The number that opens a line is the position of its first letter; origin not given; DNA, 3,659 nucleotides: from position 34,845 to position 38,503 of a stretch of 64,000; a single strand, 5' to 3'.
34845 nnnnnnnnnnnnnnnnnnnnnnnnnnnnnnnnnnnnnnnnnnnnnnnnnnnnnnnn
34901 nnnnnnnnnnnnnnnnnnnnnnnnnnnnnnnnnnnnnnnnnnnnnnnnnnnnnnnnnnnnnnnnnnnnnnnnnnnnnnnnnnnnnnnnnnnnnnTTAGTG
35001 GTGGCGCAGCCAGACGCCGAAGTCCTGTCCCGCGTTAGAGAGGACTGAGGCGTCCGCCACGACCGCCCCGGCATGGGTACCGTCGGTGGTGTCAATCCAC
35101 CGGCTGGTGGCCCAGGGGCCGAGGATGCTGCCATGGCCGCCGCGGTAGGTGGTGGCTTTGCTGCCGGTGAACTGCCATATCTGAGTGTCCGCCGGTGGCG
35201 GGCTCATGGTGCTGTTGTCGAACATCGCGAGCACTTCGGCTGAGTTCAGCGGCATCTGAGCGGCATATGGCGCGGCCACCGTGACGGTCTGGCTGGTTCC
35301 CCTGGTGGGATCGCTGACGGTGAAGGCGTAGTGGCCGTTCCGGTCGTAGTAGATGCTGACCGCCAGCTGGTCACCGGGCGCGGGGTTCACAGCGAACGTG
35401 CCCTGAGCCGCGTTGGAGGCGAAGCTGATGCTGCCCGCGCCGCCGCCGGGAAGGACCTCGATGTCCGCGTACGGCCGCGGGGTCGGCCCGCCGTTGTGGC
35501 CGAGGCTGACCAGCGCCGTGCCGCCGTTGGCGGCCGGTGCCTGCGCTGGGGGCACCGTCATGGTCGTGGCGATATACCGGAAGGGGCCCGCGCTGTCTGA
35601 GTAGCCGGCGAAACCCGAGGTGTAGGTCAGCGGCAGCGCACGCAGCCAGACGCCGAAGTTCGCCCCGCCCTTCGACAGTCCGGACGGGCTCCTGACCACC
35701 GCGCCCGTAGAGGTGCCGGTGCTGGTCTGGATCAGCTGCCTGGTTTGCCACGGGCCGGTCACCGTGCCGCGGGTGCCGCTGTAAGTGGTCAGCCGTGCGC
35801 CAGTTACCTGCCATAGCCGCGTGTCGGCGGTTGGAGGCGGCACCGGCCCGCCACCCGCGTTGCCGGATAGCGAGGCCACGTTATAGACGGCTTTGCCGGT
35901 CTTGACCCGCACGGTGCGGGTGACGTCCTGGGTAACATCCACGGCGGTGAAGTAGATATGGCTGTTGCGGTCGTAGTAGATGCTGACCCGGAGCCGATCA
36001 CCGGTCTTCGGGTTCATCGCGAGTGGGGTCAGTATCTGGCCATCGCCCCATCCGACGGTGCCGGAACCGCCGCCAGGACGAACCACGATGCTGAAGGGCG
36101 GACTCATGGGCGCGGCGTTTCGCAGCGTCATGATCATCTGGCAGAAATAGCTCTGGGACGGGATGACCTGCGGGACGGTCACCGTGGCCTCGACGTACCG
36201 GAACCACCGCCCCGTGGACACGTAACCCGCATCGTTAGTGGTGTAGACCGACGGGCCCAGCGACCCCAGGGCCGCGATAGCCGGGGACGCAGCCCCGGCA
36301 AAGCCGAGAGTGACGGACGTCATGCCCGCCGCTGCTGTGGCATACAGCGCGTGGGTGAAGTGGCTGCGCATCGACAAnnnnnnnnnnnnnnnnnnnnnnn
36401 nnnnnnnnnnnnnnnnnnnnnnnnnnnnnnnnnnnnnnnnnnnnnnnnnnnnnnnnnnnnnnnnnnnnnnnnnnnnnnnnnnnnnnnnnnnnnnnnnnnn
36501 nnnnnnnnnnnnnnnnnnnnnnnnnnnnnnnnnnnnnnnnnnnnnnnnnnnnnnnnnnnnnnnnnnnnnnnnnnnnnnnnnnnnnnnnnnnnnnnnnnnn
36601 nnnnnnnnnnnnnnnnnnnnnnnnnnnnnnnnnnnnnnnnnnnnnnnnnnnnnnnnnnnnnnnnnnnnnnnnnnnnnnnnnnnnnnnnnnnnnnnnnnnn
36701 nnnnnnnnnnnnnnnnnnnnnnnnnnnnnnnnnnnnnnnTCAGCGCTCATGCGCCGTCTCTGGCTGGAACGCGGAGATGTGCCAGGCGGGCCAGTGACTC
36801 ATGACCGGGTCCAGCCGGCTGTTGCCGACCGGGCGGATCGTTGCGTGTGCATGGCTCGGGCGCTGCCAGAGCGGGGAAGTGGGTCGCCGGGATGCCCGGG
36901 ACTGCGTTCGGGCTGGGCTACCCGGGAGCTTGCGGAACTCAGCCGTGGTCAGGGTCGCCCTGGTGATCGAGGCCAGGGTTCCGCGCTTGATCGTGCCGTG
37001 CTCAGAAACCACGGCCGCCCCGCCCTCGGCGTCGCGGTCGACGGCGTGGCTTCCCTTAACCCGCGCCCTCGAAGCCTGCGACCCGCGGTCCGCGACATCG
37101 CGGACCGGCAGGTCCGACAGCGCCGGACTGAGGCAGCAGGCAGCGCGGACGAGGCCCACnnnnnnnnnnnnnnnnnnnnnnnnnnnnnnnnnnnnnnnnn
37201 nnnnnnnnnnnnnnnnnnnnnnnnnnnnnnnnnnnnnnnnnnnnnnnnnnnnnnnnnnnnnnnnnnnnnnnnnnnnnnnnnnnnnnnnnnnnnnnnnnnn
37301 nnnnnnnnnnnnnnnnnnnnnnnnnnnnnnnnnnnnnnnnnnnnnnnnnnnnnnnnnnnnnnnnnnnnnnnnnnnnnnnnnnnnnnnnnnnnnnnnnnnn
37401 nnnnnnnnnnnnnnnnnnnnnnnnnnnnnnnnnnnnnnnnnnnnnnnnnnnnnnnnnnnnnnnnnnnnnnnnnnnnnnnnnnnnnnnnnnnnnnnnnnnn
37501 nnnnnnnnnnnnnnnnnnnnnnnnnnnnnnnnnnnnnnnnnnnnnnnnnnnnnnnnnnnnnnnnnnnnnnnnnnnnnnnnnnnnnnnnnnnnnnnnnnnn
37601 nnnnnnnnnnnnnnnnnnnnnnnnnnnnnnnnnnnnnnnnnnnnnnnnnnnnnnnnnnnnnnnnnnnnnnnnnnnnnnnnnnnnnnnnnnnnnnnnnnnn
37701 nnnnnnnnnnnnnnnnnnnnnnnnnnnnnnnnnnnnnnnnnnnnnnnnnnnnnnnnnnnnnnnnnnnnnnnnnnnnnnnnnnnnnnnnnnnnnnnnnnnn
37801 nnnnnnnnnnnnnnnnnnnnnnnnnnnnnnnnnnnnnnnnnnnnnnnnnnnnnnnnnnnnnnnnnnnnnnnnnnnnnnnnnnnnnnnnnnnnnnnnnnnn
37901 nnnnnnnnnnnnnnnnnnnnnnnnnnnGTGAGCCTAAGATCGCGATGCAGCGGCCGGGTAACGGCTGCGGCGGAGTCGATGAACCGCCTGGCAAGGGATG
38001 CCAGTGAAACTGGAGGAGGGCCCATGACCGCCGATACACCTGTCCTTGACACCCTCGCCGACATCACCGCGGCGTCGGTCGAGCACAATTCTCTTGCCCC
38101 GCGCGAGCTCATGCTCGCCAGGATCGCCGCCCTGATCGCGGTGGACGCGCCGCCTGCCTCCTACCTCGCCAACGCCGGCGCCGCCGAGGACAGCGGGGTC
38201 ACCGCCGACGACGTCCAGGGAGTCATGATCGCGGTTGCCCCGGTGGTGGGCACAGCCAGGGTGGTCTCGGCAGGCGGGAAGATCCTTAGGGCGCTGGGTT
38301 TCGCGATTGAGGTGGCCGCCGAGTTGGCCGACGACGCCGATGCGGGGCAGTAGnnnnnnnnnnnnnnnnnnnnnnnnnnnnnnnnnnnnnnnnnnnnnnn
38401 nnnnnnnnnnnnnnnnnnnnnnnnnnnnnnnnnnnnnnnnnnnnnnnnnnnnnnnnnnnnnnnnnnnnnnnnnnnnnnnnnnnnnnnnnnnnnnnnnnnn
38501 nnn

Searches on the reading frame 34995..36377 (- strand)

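Call 11: search_protein_families(library=pfam, proteins=[window:34995-36377:-], max_evalue=0.01)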
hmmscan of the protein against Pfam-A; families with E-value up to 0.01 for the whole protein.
window:34995-36377:- (460 aa): 1 family
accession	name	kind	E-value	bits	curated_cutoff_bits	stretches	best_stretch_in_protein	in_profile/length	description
PF01828.24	Peptidase_A4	-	1e-07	32.1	22.3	1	256-420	3-178/206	Peptidase A4 family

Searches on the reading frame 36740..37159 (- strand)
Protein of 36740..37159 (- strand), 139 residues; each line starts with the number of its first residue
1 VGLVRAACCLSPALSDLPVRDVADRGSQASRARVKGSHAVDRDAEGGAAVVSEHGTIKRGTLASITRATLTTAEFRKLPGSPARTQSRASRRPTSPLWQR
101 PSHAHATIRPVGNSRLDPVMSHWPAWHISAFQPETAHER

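Call 11: search_protein_families(library=pfam, proteins=[window:36740-37159:-], max_evalue=0.01)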
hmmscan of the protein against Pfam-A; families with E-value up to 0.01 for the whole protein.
window:36740-37159:- (139 aa): 1 family
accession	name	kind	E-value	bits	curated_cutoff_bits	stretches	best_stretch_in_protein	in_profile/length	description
PF07927.17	HicA_toxin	-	0.0033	17.9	27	1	32-67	16-54/58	HicA toxin of bacterial toxin-antitoxin,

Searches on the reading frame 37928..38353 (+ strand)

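Call 11: search_protein_families(library=pfam, proteins=[window:37928-38353:+], max_evalue=0.01)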
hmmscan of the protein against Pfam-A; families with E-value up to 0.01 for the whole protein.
window:37928-38353:+ (141 aa): 1 family
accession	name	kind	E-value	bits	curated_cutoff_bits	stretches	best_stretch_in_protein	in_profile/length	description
PF02627.25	CMD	-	7.8e-05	23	23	1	40-115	4-78/84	Carboxymuconolactone decarboxylase family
